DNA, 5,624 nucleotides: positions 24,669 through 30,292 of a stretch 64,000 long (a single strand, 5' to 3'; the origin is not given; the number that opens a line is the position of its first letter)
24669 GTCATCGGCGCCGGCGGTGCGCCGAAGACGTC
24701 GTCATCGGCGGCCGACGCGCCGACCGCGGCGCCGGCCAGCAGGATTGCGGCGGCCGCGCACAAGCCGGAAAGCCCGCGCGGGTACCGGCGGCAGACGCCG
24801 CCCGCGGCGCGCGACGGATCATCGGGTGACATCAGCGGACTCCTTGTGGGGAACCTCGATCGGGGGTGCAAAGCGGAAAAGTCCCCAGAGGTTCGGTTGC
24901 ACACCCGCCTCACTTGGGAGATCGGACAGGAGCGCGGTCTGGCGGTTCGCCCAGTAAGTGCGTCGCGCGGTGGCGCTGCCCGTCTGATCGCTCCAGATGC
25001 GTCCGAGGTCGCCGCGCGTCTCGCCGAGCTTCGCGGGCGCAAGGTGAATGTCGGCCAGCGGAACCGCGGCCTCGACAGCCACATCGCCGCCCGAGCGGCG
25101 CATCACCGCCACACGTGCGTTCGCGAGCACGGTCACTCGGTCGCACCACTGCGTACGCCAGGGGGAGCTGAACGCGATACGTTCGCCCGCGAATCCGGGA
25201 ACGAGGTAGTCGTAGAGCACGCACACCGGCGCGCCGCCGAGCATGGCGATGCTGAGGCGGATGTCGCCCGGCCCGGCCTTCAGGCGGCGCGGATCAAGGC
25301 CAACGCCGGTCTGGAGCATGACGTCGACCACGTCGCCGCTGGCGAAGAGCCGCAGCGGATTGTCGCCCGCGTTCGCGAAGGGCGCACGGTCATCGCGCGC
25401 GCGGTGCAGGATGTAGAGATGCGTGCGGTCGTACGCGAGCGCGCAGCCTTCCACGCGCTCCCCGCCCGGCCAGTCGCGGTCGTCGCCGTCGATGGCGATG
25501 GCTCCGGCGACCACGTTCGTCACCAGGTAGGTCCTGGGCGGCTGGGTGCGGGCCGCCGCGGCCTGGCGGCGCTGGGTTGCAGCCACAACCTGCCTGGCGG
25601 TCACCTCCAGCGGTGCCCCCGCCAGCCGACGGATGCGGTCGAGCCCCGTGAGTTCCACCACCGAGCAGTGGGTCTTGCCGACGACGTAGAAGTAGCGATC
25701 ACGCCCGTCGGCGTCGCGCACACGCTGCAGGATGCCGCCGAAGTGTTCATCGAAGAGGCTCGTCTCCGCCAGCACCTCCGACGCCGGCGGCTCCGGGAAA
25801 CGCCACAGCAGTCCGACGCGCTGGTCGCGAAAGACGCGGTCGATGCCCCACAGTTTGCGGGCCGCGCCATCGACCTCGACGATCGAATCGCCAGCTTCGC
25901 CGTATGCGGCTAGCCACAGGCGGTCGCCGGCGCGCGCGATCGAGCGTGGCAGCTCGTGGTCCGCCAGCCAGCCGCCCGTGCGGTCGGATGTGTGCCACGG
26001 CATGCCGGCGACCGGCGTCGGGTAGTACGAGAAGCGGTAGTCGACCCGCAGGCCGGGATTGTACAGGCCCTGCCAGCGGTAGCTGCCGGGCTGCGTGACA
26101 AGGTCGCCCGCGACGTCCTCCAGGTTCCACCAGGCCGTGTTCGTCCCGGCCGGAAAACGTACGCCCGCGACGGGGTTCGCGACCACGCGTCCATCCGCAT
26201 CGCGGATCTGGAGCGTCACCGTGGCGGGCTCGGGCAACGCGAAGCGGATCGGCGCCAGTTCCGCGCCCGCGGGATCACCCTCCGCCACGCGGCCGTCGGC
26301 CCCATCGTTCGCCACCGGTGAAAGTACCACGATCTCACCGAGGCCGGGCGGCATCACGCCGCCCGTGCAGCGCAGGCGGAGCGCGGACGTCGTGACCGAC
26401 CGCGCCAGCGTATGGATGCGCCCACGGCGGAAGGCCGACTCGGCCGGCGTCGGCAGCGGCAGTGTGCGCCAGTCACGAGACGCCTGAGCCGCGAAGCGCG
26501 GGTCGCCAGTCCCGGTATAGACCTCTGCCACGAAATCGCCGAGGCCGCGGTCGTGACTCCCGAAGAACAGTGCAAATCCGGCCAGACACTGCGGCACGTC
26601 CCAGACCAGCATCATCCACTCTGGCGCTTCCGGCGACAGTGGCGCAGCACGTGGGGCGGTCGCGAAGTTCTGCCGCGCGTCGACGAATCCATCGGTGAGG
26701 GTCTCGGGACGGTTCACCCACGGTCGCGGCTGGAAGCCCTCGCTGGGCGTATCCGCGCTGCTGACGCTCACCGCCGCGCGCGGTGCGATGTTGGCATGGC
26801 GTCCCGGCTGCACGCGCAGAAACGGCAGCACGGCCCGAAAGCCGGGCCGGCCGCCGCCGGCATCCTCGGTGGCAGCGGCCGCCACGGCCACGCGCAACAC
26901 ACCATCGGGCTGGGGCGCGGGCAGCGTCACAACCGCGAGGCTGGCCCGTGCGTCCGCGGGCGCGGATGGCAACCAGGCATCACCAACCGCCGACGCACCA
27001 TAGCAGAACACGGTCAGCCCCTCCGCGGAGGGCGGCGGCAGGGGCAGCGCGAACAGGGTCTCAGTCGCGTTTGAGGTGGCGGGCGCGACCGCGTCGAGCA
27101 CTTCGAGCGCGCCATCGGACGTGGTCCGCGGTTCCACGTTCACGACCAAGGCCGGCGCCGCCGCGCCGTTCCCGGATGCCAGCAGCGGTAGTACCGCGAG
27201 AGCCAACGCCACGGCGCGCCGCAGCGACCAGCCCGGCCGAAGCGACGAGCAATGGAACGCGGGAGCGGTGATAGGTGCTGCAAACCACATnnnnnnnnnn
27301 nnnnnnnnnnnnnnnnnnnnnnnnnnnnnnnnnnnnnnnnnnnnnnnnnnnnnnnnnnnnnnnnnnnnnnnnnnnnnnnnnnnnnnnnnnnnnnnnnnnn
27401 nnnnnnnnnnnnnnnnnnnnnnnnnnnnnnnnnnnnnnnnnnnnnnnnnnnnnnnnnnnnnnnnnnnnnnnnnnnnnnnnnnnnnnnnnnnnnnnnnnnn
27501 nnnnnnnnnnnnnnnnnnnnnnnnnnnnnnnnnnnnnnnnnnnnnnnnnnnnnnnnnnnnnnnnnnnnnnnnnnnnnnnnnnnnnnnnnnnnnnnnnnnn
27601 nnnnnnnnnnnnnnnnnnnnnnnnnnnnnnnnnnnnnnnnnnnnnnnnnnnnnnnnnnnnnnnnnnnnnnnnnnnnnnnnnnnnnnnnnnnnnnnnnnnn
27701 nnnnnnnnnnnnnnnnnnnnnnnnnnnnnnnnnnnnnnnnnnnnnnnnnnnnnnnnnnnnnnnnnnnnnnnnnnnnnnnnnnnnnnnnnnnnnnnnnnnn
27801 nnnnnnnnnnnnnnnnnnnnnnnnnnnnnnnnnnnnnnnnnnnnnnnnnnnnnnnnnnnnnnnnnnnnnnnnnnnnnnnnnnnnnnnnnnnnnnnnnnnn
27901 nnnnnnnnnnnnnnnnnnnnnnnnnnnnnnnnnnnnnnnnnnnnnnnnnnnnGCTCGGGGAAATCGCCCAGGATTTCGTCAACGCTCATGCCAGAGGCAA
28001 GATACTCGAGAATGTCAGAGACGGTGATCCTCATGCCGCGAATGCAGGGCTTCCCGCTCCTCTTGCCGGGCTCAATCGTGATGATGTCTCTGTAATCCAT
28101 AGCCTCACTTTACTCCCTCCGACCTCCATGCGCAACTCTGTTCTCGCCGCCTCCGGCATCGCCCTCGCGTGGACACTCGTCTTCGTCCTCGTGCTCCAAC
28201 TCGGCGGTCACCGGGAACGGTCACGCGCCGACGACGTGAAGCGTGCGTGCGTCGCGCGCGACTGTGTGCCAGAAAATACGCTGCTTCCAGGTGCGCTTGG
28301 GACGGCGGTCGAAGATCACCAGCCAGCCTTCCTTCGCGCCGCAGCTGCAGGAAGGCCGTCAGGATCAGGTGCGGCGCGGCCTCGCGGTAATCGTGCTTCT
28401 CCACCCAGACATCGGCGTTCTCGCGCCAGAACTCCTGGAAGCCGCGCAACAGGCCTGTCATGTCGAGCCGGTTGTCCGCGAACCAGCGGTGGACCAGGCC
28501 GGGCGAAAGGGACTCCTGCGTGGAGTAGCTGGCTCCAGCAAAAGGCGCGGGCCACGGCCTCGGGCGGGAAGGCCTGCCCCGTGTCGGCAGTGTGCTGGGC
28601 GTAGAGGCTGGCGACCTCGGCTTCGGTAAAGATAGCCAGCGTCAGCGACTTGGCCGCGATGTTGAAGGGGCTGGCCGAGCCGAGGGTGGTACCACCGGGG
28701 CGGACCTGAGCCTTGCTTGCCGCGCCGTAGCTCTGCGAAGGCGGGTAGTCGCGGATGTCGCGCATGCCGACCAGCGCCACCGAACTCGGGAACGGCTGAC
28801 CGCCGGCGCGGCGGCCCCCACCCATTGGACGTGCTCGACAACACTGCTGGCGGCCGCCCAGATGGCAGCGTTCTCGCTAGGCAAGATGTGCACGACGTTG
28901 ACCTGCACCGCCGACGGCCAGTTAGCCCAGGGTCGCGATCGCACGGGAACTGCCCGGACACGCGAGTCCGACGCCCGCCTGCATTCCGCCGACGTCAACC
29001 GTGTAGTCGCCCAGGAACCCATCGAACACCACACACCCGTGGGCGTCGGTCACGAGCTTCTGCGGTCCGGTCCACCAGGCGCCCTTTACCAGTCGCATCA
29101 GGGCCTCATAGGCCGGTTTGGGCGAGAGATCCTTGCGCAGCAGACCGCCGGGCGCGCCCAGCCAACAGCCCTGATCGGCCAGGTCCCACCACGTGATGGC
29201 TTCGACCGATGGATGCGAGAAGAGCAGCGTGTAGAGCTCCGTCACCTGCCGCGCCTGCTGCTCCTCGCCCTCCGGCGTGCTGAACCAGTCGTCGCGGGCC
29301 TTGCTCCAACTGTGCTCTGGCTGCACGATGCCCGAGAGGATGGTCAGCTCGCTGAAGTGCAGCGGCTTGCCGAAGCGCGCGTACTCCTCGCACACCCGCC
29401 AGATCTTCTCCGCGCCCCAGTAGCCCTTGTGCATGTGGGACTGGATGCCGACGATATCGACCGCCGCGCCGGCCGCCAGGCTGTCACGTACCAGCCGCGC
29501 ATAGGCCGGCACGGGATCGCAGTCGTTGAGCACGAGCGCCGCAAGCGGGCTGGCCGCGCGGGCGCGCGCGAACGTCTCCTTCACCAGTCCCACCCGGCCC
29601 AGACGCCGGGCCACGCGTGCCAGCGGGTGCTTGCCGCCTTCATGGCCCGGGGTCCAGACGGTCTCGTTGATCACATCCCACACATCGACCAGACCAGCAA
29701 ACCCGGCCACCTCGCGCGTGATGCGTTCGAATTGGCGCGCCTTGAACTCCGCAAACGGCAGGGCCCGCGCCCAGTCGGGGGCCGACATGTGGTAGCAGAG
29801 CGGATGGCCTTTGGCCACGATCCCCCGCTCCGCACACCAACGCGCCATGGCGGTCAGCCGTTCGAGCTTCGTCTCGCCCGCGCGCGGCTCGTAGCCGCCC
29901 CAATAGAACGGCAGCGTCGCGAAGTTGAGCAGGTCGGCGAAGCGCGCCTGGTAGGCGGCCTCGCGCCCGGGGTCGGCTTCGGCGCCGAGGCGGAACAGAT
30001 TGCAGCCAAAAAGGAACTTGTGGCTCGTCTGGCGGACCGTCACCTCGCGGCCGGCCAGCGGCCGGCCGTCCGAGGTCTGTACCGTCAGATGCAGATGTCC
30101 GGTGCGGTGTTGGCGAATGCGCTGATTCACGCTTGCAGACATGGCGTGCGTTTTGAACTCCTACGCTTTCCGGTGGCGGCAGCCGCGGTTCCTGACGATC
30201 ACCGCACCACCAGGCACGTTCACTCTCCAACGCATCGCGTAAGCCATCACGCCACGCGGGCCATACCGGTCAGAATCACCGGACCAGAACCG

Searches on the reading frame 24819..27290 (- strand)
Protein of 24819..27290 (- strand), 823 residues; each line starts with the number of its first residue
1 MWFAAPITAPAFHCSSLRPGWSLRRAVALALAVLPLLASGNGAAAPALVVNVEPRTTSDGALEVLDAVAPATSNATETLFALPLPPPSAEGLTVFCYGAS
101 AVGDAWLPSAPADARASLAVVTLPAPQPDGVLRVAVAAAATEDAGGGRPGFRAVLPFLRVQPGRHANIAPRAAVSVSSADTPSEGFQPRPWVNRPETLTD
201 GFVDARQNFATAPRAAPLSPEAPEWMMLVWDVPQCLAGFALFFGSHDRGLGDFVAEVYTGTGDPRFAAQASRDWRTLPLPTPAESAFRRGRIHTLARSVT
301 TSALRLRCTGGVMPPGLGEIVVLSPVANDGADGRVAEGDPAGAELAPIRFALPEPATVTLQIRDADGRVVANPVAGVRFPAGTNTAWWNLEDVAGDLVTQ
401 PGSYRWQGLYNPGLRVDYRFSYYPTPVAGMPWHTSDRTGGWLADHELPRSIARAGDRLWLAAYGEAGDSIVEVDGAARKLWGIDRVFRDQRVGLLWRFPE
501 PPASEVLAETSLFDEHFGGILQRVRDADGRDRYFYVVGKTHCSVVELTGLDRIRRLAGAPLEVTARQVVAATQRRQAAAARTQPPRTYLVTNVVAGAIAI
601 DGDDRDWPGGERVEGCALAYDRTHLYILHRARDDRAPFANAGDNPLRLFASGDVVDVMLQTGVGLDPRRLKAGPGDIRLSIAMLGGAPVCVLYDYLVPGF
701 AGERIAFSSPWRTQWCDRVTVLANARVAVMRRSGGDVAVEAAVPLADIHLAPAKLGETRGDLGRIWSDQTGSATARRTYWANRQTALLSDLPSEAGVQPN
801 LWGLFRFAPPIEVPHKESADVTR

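Call 6: search_protein_families(library=pfam, proteins=[window:24819-27290:-], max_evalue=1)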
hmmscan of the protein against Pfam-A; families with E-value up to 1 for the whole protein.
window:24819-27290:- (823 aa): 1 family
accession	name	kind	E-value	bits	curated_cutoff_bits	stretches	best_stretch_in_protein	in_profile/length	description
PF13860.13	FlgD_ig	-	0.011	16.1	27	1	347-398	13-64/79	FlgD Ig-like domain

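Call 7: search_protein_families(library=ncbifam, proteins=[window:24819-27290:-], max_evalue=1)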
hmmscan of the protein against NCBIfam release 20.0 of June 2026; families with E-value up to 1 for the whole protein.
window:24819-27290:- (823 aa): 0 families

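Call 47: find_homologous_proteins(query=window:24822-27290:-)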
Query window:24822-27290:- (823 aa): 40 proteins with E <= 0.001 among 8000 candidates.
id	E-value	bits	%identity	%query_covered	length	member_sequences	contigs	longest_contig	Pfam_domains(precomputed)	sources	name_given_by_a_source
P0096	0.0e+0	1866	100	100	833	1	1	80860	-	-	-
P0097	1.0e-256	872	65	40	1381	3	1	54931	-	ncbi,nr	ncbi:MAG: hypothetical protein RBT78_02410 [Kiritimatiellia bacterium]|nr:hypothetical protein [Kiri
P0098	4.7e-254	864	64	40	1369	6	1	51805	-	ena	-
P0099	7.0e-249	846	62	40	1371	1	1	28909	-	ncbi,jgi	jgi:hypothetical protein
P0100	3.1e-246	838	65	40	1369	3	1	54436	-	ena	-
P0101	4.8e-246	837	65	39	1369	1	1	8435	-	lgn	-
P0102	5.3e-246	837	63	39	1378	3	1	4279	-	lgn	-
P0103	1.2e-245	836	64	39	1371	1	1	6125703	-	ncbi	-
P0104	4.3e-243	827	65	40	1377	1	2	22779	-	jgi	jgi:hypothetical protein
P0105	9.6e-242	823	64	40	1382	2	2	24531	-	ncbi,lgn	-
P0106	1.9e-241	822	65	40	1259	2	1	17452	-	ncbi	-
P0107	8.8e-241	820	66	39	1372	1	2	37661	-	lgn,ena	-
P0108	1.2e-237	809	59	39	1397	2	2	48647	-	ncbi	ncbi:MAG: NHL repeat-containing protein [Pirellulales bacterium]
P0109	1.9e-236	805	59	40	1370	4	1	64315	-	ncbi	-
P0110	9.7e-236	803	59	39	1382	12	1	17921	-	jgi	jgi:hypothetical protein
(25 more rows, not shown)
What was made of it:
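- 24819..27290 (-): Protein C, 823 aa: a member of the discoidin-N-terminal subfamily that has lost about 575 aa, nearly all of both propellers. All homologues are about 1,370-1,380 aa (call 47).
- Every homologue with more than 45% identity is about 1,370-1,380 aa, apart from obvious fragments (call 47).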

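Call 56: predict_structure(alignment_id=A3)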
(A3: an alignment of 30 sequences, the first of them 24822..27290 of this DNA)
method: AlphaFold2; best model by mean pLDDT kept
length: 823 residues; sequences in the alignment: 30
mean_pLDDT: 73.3   pTM: 0.49
mean pLDDT of the five models: 73.3, 73.0, 72.2, 71.3, 71.1
residues with pLDDT >= 90: 226; 70-90: 303; 50-70: 120; < 50: 174
segments of 3 or more residues with pLDDT < 50: 1-45, 111-114, 179-188, 330-341, 424-447, 464-468, 481-519, 538-541, 708-712, 783-796, 815-823
pLDDT, mean of each block of 10 residues (from residue 1): 37 40 44 34 55 90 92 84 75 87 62 64 74 86 63 91 89 69 42 76 88 82 88 89 93 93 66 87 93 93 93 90 79 44 78 85 87 77 88 76 92 72 42 39 44 58 48 58 37 33 39 35 72 63 67 87 86 67 72 93 84 88 96 87 83 90 76 86 93 89 66 71 96 92 97 92 89 82 44 51 85 53 41
secondary structure, 60 per line:
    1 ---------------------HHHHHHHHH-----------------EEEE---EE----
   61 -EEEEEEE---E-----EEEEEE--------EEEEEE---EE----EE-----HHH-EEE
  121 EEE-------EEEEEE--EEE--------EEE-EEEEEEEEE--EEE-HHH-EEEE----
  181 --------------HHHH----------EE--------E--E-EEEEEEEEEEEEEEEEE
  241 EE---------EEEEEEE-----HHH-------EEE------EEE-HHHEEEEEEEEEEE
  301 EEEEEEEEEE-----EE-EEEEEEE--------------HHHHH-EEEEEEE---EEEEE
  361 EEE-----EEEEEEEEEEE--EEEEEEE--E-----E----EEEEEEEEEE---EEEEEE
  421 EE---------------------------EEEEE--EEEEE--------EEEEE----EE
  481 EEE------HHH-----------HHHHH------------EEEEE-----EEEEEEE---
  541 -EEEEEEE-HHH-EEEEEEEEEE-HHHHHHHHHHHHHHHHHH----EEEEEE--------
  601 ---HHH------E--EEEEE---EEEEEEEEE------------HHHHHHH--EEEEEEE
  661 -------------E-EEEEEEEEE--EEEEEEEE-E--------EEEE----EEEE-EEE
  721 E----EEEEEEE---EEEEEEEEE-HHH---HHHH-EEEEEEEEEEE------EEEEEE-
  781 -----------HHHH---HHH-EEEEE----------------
elements in order (helices of 4 or more, strands of 3 or more residues): H22-30 E48-51 E62-68 E78-83 E92-97 E118-123 E131-136 E139-141 E150-152 E154-162 E165-167 E173-176 H195-198 E224-242 E252-258 E274-276 E283-285 E290-310 E319-325 H340-344 E346-352 E356-363 E369-379 E382-388 E402-411 E415-422 E450-454 E457-461 E470-474 E479-483 H504-508 E521-525 E531-537 E542-548 E554-563 H565-582 E587-592 E616-620 E624-632 H645-651 E654-660 E676-684 E687-694 E705-708 E713-716 E718-721 E726-732 E736-744 H752-755 E757-767 E774-779 H792-795 E803-807
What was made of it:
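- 24819..27290 (-): AF2 confidence is below 50 at the junction (call 56).
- On F5/8 type C (discoidin, CBM32) - N-terminal region of C: The C model has an overall pLDDT of only 73 (call 56).
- AF2 gives pLDDT below 50 around the junction (call 56).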

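Call 58: fold_search(model_id=the predicted structure, library=pdb)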
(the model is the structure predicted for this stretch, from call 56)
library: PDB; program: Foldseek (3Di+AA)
matches with E <= 10: 859; with E <= 0.001: 60
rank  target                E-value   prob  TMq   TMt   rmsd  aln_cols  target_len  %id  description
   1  8ivx_A                4.5e-07  1.00  0.14  0.26  16.4       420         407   10  Crystal structure of NRP2 in complex with aNRP2-14 Fab fragment (released 2023-07-12)
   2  2qql_A                5.3e-07  1.00  0.14  0.20  16.3       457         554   11  Neuropilin-2 a1a2b1b2 Domains in Complex with a Semaphorin-Blocking Fab (released 2007-11-20)
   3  2qqo_B                8.0e-07  1.00  0.14  0.25  16.4       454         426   10  Crystal Structure of the a2b1b2 Domains from Human Neuropilin-2 (released 2007-11-20)
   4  2qqo_A                8.0e-07  1.00  0.14  0.24  16.4       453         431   10  Crystal Structure of the a2b1b2 Domains from Human Neuropilin-2 (released 2007-11-20)
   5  2qqk_A                9.9e-07  1.00  0.14  0.20  16.8       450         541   10  Neuropilin-2 a1a2b1b2 Domains in Complex with a Semaphorin-Blocking Fab (released 2007-11-20)
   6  8ivw_A                1.3e-06  1.00  0.13  0.24  16.4       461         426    8  Crystal structure of NRP2 in complex with aNRP2-10 Fab fragment (released 2023-07-12)
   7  2qqm_A                1.3e-06  1.00  0.14  0.24  16.9       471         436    7  Crystal Structure of the a2b1b2 Domains from Human Neuropilin-1 (released 2007-11-20)
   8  8ivw_J                1.6e-06  1.00  0.14  0.25  16.2       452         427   10  Crystal structure of NRP2 in complex with aNRP2-10 Fab fragment (released 2023-07-12)
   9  8ivw_D                1.8e-06  1.00  0.14  0.25  15.9       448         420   11  Crystal structure of NRP2 in complex with aNRP2-10 Fab fragment (released 2023-07-12)
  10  7nwo                  2.2e-06  1.00  0.17  0.64   6.2       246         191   14  A carbohydrate binding module family 9 (CBM9) from Caldicellulosiruptor kristjanssonii in complex with glucose (released 2021-07-07)
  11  7nwn                  2.7e-06  1.00  0.17  0.61   6.3       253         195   13  A carbohydrate binding module family 9 (CBM9) from Caldicellulsiruptor kristjanssonii (released 2021-07-07)
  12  8ivw_G                3.6e-06  1.00  0.14  0.26  17.2       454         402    9  Crystal structure of NRP2 in complex with aNRP2-10 Fab fragment (released 2023-07-12)
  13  9g8h_A                7.1e-06  0.99  0.16  0.21  28.5       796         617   12  Crystal structure of a galactose oxidase in complex with galactose (released 2025-08-06)
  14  7m22_N                1.0e-05  1.00  0.14  0.26  16.7       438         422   10  Cryo-EM structure of the HCMV pentamer bound by human neuropilin 2 (released 2021-08-11)
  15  2orz_A                1.1e-05  1.00  0.14  0.32  13.9       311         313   12  Structural Basis for Ligand Binding and Heparin Mediated Activation of Neuropilin (released 2007-04-03)
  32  3nng_A                3.0e-04  1.00  0.15  0.68   4.8       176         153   18  Crystal structure of the F5/8 type C domain of Q5LFR2_BACFN protein from Bacteroides fragilis. Northeast Structural Ge (released 2010-08-18)
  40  4zxe_C                4.4e-04  1.00  0.14  0.73   4.5       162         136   18  X-ray crystal structure of chitosan-binding module 1 derived from chitosanase/glucanase from Paenibacillus sp. IK-5. (released 2016-04-13)
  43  4zy9_A                4.6e-04  1.00  0.14  0.75   4.5       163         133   18  X-ray crystal structure of selenomethionine-labelled V110M mutant of chitosan-binding module 1 derived from chitosanas (released 2016-04-13)
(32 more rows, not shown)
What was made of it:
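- On CBM9 / Pfam CBM9_1 (PF06452): The C-terminal domain of the C model matches 7nwo/7nwn at E 2e-6, TMt 0.61-0.64 (call 58).
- On F5/8 type C (discoidin, CBM32) - N-terminal region of C: Foldseek matches 3nng (TMt 0.68), 4zxe/4zy9 (TMt 0.73-0.75) and neuropilin b1b2 (E 5e-7) (call 58).
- Closest known: Galactose oxidase-type architecture. Same: The model of C gave low-scoring Foldseek hits to galactose oxidases (call 58).
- Checked: Its AF2 model matches F5/8-type-C / CBM32 structures (TMt 0.68-0.75), and its C-terminal domain matches CBM9 7nwo/7nwn (E 2e-6, TMt 0.61-0.64) (calls 56, 58).
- An alternative N-terminal module is CBM32/discoidin-like (call 58).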

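Call 70: search_protein_families(library=pfam, proteins=[P0097], max_evalue=0.01)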
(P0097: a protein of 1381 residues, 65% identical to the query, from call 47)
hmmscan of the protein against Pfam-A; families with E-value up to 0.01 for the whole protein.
P0097 (1381 aa): 0 families

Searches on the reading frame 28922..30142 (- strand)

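Call 13: search_protein_families(library=pfam, proteins=[window:28922-30142:-], max_evalue=0.001)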
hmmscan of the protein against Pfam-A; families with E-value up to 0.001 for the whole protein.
window:28922-30142:- (406 aa): 1 family
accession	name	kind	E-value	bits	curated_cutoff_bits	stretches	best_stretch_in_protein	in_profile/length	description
PF00331.26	Glyco_hydro_10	-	2.3e-30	106.4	22.1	1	81-349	47-309/311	Glycosyl hydrolase family 10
